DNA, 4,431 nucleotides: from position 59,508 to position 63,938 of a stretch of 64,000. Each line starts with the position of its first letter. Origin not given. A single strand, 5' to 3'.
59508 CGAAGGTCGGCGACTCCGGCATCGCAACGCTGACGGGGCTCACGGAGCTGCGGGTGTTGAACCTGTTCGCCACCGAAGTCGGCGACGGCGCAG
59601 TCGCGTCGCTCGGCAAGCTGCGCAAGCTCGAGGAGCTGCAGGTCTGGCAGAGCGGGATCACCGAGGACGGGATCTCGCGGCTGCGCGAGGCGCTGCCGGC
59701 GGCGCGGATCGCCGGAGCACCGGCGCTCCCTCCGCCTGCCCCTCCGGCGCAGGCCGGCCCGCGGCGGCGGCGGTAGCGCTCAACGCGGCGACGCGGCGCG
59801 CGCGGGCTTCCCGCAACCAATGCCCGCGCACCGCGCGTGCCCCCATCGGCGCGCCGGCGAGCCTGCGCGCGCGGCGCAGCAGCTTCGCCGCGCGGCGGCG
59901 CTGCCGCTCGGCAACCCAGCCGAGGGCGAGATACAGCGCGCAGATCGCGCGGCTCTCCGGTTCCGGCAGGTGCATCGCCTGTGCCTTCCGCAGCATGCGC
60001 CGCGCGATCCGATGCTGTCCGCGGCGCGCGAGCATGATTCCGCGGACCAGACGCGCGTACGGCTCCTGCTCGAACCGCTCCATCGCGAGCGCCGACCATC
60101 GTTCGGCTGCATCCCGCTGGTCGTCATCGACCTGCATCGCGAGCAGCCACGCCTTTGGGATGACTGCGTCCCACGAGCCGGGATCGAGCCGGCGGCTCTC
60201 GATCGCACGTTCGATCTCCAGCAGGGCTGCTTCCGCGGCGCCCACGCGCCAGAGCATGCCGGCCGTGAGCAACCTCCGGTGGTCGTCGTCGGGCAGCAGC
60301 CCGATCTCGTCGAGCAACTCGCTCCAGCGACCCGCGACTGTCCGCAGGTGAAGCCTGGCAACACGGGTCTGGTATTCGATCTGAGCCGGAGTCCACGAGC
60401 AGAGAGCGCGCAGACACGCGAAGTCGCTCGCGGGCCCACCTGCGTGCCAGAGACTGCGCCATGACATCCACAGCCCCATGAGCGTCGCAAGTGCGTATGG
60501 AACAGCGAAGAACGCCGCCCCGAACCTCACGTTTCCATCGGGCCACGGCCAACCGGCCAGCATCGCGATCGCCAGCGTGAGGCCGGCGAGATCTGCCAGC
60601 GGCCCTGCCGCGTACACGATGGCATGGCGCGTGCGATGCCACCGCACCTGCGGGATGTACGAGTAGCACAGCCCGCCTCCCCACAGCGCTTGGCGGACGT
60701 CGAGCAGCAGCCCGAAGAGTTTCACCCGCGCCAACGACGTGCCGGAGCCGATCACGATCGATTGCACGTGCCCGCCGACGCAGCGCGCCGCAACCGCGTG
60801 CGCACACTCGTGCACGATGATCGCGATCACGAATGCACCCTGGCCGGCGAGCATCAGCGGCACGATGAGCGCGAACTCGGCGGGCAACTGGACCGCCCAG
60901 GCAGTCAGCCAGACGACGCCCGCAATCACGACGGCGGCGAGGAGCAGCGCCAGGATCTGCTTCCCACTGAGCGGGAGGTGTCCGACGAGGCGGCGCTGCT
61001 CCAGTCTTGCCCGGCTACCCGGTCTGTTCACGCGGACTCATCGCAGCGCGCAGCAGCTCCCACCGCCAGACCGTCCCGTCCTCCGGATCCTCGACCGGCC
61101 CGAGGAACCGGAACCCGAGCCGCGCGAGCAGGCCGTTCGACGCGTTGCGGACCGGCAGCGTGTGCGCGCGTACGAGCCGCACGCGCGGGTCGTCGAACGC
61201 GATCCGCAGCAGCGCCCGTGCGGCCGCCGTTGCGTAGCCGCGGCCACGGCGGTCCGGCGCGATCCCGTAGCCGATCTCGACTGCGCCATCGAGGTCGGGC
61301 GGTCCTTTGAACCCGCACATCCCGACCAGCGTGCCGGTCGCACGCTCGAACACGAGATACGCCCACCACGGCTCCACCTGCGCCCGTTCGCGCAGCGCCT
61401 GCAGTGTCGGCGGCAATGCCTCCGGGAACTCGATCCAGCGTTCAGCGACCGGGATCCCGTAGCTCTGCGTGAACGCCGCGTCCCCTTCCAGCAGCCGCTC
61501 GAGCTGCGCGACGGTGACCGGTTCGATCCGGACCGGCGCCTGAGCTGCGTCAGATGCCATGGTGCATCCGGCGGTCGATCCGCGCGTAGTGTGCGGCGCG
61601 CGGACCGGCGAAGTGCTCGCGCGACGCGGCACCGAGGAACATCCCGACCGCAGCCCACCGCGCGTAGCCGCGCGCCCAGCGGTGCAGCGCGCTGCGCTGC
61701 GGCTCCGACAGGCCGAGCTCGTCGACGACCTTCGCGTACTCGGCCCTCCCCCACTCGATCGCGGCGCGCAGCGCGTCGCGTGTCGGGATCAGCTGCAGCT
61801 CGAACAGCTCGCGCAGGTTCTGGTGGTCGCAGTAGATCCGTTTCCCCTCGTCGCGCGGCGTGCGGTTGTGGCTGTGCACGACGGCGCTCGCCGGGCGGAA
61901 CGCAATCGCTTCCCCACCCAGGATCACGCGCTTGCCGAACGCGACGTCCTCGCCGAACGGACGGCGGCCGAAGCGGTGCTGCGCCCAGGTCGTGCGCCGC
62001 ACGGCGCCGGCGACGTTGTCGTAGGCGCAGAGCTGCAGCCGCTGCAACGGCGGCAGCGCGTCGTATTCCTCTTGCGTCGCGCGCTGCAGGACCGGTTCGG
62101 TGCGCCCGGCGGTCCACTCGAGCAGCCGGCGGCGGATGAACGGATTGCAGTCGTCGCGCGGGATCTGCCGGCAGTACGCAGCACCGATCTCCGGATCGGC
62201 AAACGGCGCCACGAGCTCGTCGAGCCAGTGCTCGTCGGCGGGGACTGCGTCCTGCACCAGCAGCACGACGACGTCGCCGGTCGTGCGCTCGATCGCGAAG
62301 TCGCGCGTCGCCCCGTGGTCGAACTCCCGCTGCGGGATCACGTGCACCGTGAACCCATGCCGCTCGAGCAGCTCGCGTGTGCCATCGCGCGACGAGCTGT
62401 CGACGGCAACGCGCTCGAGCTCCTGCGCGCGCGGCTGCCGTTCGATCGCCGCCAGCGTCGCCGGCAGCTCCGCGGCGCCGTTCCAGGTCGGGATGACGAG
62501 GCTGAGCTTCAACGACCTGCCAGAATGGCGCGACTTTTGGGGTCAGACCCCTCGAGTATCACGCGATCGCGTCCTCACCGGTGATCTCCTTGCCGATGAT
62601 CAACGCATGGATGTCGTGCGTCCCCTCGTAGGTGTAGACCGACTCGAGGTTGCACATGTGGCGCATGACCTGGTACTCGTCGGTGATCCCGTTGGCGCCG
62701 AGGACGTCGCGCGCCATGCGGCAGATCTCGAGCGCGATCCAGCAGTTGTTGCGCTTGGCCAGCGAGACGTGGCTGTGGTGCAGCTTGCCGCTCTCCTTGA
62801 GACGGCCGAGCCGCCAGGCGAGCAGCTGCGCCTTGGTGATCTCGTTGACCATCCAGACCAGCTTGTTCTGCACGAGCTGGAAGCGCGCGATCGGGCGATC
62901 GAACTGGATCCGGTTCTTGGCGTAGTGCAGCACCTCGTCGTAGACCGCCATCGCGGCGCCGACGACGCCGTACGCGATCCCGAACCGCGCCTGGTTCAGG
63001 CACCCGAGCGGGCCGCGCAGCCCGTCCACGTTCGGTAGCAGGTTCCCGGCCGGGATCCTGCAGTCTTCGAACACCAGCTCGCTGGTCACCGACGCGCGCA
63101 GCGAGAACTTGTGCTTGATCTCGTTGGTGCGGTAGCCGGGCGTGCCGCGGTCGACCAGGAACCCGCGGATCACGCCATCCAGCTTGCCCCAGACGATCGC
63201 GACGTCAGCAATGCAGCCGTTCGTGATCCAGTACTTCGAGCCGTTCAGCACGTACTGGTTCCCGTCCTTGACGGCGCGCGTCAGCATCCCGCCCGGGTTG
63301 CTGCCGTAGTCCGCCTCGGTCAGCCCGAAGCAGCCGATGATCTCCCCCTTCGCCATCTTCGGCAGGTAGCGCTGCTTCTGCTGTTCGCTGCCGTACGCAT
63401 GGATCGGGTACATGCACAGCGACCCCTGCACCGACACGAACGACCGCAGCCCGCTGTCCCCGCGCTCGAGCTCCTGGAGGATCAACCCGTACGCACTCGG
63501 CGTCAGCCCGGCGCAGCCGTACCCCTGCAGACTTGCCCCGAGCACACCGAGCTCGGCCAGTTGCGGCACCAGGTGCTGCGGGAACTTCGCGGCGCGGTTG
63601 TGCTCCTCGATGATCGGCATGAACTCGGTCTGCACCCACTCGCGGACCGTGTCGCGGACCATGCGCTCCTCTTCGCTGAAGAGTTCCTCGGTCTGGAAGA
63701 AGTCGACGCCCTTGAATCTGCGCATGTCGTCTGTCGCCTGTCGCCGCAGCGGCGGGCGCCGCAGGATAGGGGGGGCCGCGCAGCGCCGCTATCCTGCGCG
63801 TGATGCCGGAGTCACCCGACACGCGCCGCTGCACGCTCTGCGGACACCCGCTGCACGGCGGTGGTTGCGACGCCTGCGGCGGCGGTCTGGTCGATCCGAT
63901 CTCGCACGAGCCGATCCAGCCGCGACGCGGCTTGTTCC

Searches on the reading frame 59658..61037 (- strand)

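Call 71: search_protein_families(library=pfam, proteins=[window:59658-61037:-], max_evalue=0.001)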
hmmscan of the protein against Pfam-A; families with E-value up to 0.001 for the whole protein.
window:59658-61037:- (459 aa): 2 families
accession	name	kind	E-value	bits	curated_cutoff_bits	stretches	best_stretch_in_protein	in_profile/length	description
PF02163.28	Peptidase_M50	-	5.4e-08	32.9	27.2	1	68-161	5-104/221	Peptidase family M50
PF13398.12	Peptidase_M50B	-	5.4e-05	23.4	26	1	68-159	20-89/201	Peptidase M50B-like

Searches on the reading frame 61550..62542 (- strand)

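Call 71: search_protein_families(library=pfam, proteins=[window:61550-62542:-], max_evalue=0.001)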
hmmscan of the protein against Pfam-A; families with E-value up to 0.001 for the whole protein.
window:61550-62542:- (330 aa): 2 families
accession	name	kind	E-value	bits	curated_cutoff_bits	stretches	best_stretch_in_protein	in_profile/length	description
PF00535.33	Glycos_transf_2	-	1.1e-18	68.1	23.3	1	14-143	1-133/168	Glycosyl transferase family 2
PF13641.12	Glyco_tranf_2_3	-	2.1e-07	31.6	27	1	13-229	3-217/230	Glycosyltransferase like family 2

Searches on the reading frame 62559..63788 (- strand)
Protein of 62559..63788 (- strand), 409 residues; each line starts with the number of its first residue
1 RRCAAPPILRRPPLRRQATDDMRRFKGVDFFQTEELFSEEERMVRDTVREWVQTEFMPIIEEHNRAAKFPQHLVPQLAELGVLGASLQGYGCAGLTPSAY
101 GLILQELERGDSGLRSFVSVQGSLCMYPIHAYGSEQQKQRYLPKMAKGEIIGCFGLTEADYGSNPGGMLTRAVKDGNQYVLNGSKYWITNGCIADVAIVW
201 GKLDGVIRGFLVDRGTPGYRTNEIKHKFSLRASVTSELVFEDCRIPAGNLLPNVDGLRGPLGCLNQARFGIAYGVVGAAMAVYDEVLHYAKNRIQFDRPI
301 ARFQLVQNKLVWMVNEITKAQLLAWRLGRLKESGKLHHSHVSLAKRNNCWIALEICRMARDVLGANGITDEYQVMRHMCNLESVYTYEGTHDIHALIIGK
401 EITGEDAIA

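Call 71: search_protein_families(library=pfam, proteins=[window:62559-63788:-], max_evalue=0.001)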
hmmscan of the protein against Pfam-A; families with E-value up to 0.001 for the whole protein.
window:62559-63788:- (409 aa): 4 families
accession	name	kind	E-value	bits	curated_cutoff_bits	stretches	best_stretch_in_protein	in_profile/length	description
PF02771.21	Acyl-CoA_dh_N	-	1.9e-35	122.1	22.9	1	38-149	1-113/113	Acyl-CoA dehydrogenase, N-terminal domain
PF00441.29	Acyl-CoA_dh_1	-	2.4e-30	106.1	22.4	1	255-402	2-149/150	Acyl-CoA dehydrogenase, C-terminal domain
PF02770.24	Acyl-CoA_dh_M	-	2.9e-20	72.7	33.3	1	153-243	1-97/97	Acyl-CoA dehydrogenase, middle domain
PF08028.16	Acyl-CoA_dh_2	-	1.1e-08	35.8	22.7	1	270-389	2-131/134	Acyl-CoA dehydrogenase, C-terminal domain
